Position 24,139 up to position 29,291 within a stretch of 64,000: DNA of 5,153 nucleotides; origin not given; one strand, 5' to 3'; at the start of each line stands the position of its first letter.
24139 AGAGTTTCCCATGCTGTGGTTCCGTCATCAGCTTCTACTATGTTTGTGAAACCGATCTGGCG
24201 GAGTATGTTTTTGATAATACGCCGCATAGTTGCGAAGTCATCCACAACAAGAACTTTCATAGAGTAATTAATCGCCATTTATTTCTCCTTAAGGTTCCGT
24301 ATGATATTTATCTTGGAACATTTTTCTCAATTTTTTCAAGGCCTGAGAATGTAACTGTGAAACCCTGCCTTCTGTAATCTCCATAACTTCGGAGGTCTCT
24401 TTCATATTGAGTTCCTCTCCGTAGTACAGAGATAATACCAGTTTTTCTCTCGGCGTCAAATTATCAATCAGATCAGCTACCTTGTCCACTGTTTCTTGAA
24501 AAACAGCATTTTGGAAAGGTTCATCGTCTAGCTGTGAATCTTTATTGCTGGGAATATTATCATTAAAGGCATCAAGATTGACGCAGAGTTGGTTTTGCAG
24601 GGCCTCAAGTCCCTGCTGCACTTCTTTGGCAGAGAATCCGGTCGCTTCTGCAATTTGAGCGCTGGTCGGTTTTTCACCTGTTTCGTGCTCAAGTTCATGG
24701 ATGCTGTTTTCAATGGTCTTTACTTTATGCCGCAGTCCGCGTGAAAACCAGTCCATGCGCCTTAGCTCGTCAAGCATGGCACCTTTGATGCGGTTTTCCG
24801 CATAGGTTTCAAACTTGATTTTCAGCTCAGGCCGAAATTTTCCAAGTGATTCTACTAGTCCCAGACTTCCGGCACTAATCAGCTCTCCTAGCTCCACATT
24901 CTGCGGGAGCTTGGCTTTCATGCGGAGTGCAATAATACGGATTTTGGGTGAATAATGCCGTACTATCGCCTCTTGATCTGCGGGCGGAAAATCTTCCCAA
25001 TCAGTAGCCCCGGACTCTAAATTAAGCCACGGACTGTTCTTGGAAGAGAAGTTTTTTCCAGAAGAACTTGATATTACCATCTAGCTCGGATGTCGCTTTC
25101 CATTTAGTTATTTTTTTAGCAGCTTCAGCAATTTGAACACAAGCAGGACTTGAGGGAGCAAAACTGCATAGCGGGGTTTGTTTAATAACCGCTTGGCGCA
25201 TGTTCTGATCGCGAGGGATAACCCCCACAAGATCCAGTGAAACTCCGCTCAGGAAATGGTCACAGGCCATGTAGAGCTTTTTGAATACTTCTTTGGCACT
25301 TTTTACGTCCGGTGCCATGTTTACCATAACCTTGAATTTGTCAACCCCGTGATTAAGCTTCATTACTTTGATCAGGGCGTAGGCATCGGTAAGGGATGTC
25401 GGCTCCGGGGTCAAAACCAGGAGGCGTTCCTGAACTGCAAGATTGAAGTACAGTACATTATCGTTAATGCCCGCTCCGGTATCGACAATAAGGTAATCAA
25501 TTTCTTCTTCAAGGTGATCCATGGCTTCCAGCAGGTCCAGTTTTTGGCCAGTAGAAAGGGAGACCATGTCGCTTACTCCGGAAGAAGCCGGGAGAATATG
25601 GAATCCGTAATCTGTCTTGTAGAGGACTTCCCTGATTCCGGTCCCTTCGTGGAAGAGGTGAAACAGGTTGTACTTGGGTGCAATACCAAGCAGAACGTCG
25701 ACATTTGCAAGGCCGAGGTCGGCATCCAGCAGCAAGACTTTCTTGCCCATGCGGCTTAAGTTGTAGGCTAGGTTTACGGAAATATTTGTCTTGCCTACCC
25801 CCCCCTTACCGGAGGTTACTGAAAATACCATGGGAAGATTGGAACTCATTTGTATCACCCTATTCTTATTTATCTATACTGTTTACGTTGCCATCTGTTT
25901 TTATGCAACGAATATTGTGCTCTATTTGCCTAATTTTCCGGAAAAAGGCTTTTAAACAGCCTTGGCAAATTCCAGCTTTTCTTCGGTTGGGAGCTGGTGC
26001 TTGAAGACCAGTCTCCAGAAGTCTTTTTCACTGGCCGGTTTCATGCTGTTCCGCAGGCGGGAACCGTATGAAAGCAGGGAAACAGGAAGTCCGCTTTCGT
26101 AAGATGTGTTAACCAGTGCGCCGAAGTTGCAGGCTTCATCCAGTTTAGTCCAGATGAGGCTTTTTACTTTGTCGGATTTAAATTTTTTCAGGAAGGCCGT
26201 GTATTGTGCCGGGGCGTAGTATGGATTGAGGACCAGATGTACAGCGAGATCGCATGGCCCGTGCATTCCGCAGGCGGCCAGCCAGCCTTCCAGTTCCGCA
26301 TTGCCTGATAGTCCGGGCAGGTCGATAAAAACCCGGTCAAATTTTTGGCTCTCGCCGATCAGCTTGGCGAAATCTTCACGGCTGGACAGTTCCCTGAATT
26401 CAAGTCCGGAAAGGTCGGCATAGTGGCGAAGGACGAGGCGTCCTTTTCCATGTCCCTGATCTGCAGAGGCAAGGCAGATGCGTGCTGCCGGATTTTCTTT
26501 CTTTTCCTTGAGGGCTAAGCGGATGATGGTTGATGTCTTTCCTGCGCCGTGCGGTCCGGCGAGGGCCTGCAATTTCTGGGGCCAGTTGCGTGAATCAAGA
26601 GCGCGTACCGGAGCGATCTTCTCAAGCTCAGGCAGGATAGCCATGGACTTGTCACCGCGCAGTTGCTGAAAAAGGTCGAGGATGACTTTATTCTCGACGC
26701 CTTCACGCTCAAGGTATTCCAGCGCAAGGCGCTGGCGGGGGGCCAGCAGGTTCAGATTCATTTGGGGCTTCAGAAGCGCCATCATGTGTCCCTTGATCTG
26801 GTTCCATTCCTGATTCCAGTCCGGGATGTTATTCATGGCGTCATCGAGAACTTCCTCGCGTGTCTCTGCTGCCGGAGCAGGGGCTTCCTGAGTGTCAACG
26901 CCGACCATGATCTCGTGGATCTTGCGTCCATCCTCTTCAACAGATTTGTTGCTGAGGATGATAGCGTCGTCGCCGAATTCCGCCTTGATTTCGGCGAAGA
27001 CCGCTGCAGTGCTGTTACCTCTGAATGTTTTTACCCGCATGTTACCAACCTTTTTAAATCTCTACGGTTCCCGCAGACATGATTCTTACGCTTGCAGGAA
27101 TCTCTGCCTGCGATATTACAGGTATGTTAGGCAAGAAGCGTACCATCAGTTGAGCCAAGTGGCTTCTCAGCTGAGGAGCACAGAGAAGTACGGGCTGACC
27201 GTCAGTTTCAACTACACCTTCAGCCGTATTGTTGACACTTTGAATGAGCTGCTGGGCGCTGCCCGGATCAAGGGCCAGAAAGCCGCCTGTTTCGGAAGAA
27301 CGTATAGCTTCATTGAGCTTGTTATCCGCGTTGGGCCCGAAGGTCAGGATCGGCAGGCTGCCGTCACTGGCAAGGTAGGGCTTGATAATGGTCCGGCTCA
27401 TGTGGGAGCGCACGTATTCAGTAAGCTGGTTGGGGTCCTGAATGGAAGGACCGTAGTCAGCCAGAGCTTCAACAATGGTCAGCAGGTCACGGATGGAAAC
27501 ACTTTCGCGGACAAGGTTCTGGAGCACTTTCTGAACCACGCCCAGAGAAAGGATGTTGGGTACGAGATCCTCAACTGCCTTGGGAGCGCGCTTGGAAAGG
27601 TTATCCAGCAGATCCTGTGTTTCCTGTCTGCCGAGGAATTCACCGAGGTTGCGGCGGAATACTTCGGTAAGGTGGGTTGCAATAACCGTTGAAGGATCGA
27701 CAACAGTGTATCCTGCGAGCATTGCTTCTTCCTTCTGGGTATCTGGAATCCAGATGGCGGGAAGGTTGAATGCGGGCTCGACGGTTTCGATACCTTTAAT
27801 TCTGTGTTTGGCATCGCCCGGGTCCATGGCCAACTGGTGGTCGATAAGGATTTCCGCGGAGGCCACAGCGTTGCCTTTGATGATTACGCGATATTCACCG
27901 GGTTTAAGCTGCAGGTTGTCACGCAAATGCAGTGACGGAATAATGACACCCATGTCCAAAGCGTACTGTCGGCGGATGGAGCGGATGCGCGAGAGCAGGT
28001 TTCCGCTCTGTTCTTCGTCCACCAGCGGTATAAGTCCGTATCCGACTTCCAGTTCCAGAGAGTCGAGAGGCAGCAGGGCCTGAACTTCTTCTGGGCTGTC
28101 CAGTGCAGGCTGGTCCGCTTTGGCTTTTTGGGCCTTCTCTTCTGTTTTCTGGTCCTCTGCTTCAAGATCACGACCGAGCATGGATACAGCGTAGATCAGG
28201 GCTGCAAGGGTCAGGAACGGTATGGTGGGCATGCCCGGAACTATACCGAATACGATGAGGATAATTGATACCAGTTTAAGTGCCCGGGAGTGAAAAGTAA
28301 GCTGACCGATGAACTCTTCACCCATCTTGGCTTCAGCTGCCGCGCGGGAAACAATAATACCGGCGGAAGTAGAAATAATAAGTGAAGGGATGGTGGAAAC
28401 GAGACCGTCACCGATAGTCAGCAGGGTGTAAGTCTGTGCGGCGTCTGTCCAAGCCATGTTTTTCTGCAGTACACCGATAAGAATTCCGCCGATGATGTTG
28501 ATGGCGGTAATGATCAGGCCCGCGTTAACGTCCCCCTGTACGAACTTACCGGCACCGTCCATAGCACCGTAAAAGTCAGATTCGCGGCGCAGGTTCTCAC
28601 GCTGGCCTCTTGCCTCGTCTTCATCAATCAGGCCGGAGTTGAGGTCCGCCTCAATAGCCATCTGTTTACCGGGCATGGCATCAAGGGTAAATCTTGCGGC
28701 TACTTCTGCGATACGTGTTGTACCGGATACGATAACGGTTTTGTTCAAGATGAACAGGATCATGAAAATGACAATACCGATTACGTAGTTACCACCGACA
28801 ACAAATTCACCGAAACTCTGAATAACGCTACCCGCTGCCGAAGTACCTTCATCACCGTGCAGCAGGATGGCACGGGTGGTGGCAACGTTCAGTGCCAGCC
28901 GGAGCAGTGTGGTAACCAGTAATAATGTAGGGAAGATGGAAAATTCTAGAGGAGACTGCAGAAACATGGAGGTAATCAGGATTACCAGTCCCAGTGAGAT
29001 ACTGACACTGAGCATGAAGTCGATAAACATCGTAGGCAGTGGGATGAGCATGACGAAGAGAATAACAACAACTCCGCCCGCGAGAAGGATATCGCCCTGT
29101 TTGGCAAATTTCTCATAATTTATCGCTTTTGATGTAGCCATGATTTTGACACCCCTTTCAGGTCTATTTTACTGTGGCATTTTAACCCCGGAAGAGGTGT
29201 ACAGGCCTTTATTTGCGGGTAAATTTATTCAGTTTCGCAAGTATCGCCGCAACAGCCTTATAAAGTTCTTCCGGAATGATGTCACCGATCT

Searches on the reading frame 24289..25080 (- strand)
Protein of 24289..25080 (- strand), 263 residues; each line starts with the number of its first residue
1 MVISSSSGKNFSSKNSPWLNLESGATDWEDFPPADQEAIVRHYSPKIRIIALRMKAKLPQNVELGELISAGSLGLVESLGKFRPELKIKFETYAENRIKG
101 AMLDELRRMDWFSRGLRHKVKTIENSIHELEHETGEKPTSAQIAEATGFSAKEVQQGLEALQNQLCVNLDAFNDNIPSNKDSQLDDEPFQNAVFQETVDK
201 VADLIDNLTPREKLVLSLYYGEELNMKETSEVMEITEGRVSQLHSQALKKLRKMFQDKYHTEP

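Call 63: search_protein_families(library=pfam, proteins=[window:24289-25080:-], max_evalue=0.00001)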
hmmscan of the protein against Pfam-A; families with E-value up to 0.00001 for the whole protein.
window:24289-25080:- (263 aa): 4 families
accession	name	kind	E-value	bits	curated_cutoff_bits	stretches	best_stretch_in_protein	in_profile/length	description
PF04545.22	Sigma70_r4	-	3.7e-18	65.2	24.1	1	205-253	2-50/50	Sigma-70, region 4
PF04542.20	Sigma70_r2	-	5.6e-11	42.5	24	1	39-111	1-70/71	Sigma-70 region 2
PF08281.18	Sigma70_r4_2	-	1.3e-10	41.2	25.7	1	201-251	4-54/54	Sigma-70, region 4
PF04539.22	Sigma70_r3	-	4.3e-07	30.4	25.3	1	122-174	5-57/78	Sigma-70 region 3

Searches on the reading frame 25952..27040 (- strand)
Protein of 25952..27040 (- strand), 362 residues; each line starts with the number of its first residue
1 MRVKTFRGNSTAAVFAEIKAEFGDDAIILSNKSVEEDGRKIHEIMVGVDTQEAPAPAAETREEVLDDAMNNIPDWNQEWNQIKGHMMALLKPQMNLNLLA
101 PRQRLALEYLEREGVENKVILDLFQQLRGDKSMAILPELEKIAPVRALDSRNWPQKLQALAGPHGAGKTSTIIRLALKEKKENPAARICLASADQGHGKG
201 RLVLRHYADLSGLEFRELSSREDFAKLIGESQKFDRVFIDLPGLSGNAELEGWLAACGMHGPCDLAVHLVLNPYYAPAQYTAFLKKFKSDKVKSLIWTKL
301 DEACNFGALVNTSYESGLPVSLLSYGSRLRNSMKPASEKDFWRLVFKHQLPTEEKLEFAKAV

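Call 63: search_protein_families(library=pfam, proteins=[window:25952-27040:-], max_evalue=0.00001)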
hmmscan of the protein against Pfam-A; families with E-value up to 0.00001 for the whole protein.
window:25952-27040:- (362 aa): 1 family
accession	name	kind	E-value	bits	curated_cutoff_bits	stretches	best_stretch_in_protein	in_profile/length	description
PF00448.28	SRP54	-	2.8e-11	43.8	22.7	1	158-344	4-193/196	SRP54-type protein, GTPase domain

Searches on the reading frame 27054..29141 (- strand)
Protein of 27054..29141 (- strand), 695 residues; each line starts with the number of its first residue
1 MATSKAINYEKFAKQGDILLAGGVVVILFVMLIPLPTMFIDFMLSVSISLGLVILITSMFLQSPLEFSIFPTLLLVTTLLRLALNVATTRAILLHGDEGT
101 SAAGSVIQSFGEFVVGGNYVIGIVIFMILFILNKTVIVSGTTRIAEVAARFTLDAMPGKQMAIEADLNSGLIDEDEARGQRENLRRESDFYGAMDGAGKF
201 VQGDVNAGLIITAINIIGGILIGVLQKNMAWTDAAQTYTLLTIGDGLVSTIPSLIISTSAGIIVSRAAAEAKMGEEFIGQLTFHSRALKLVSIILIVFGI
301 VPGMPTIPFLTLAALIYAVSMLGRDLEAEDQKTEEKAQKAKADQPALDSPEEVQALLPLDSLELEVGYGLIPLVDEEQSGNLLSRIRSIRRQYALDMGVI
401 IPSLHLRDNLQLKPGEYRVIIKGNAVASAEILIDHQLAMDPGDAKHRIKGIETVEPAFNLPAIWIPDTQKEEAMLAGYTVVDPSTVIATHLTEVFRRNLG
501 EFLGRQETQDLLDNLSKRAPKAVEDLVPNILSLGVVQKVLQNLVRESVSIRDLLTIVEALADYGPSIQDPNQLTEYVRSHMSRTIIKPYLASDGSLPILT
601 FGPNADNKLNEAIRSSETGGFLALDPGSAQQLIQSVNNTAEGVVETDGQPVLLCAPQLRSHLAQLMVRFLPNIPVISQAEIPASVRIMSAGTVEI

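Call 63: search_protein_families(library=pfam, proteins=[window:27054-29141:-], max_evalue=0.00001)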
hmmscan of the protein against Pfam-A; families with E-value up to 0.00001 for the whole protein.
window:27054-29141:- (695 aa): 1 family
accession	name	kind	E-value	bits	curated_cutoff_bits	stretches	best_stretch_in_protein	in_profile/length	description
PF00771.25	FHIPEP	-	5.4e-268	891.3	29.1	1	27-685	1-656/657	FHIPEP family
